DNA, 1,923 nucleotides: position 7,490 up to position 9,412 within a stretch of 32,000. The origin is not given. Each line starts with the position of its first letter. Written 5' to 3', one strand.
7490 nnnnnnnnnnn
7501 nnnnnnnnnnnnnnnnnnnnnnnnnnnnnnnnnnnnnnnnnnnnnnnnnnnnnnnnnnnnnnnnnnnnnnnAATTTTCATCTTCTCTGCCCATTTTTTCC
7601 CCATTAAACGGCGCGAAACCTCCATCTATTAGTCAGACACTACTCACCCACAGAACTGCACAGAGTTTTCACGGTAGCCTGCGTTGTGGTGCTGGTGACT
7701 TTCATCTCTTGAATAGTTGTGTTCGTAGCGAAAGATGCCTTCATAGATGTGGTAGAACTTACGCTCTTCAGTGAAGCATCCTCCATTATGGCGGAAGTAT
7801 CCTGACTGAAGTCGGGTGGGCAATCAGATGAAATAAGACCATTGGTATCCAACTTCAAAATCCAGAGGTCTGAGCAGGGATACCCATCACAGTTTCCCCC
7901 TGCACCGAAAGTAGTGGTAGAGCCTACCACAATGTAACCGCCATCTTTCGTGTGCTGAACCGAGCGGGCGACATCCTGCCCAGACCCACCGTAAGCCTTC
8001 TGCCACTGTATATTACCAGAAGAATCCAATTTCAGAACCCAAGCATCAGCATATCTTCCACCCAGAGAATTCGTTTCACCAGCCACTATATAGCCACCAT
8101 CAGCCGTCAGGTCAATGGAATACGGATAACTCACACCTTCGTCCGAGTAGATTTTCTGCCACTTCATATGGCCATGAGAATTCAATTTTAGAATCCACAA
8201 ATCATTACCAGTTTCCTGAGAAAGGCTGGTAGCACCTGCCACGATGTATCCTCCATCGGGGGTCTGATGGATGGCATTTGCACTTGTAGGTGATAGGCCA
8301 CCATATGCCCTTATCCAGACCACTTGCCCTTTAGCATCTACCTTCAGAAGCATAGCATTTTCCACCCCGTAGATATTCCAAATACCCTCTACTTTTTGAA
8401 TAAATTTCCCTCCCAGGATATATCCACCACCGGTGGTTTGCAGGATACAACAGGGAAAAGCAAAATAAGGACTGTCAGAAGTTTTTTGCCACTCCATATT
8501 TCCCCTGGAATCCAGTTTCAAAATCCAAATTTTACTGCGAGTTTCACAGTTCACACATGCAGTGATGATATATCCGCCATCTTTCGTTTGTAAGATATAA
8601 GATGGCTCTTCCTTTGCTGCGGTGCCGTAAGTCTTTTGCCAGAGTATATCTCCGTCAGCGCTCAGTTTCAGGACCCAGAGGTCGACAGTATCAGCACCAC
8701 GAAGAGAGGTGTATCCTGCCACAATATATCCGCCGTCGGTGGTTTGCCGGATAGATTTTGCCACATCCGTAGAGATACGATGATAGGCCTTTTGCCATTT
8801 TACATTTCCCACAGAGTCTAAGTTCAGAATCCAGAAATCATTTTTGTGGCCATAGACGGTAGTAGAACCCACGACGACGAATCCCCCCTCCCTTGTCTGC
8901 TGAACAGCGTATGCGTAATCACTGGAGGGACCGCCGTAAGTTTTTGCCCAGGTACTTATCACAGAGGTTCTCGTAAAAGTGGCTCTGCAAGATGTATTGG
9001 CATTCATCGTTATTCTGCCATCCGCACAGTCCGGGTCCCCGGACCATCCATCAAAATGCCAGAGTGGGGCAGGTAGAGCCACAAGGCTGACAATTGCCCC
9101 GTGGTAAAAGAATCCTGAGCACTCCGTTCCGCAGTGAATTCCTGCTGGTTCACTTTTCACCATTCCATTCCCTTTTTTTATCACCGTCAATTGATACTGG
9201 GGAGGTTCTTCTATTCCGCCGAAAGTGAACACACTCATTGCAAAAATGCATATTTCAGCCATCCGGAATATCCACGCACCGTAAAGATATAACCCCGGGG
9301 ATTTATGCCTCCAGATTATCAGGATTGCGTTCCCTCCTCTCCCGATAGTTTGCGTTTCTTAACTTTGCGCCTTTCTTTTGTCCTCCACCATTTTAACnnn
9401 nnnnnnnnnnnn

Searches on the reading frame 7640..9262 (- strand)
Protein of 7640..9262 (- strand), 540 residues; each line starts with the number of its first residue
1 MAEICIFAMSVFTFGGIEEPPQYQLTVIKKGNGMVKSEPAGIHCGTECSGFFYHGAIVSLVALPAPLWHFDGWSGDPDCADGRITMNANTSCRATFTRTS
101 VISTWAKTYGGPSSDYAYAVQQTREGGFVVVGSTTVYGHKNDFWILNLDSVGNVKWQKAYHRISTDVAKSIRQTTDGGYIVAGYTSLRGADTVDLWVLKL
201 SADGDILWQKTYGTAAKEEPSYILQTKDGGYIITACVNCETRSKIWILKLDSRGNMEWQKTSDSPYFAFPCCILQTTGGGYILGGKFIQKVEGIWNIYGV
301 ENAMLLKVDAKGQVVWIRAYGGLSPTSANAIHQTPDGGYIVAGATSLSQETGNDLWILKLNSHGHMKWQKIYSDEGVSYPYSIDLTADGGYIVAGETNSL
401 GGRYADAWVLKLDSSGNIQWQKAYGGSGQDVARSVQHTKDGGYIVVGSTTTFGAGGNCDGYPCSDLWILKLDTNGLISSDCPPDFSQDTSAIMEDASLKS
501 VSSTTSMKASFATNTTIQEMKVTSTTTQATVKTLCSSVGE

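Call 3: search_protein_families(library=pfam, proteins=[window:7640-9262:-], max_evalue=1)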
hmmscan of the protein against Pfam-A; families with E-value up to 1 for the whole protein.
window:7640-9262:- (540 aa): 9 families
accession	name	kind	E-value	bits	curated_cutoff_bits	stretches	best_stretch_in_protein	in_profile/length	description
PF18998.6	Flg_new_2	-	2.8e-07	30.8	23.6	1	25-99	3-72/73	Divergent InlB B-repeat domain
PF24681.1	Kelch_KLHDC2_KLHL20_DRC7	-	6.7e-06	26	50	1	339-474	66-189/221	KLHDC2/KLHL20/DRC7 Kelch-repeats domain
PF24005.1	DUF7320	-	2.3e-05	24.8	27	0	346-373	49-76/78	Domain of unknown function (DUF7320)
PF17164.10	DUF5122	-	0.00085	20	27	1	335-362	2-28/36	Domain of unknown function (DUF5122) beta-propeller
PF09837.15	DUF2064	-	0.00099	19.4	25.8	0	170-187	91-108/120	Uncharacterized protein conserved in bacteria (DUF2064)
PF12378.14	P1_N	-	0.0089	15.9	24.8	0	123-168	9-48/286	Mycoplasma adhesin P1, N-terminal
PF13734.11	Inhibitor_I69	-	0.023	15.6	25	0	103-134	32-63/98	Spi protease inhibitor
PF13415.12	Kelch_3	-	0.17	12.6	22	0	391-426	5-34/48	Galactose oxidase, central domain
PF13418.12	Kelch_4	-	0.2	12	21.6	0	390-414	15-38/49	Galactose oxidase, central domain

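Call 4: search_protein_families(library=ncbifam, proteins=[window:7640-9262:-], max_evalue=1)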
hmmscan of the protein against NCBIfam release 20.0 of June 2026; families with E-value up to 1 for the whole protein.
window:7640-9262:- (540 aa): 3 families
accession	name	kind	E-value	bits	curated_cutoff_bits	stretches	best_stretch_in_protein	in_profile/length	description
NF047494.1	Lepto_SBBP_lipo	equivalog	2.7e-14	52.7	400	2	297-475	99-291/466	SBBP repeat beta-propeller lipoprotein, LipL53 family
TIGR02608.1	delta_60_rpt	domain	2e-12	46.8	76.5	3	327-365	2-39/55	delta-60 repeat domain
TIGR00266.1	TIGR00266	hypoth_equivalog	0.0018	17.9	96.6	1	292-347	116-169/222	TIGR00266 family protein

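Call 16: search_protein_families(library=padloc, proteins=[window:7640-9262:-], max_evalue=1)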
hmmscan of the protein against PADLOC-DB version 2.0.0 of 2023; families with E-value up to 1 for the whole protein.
window:7640-9262:- (540 aa): 0 families
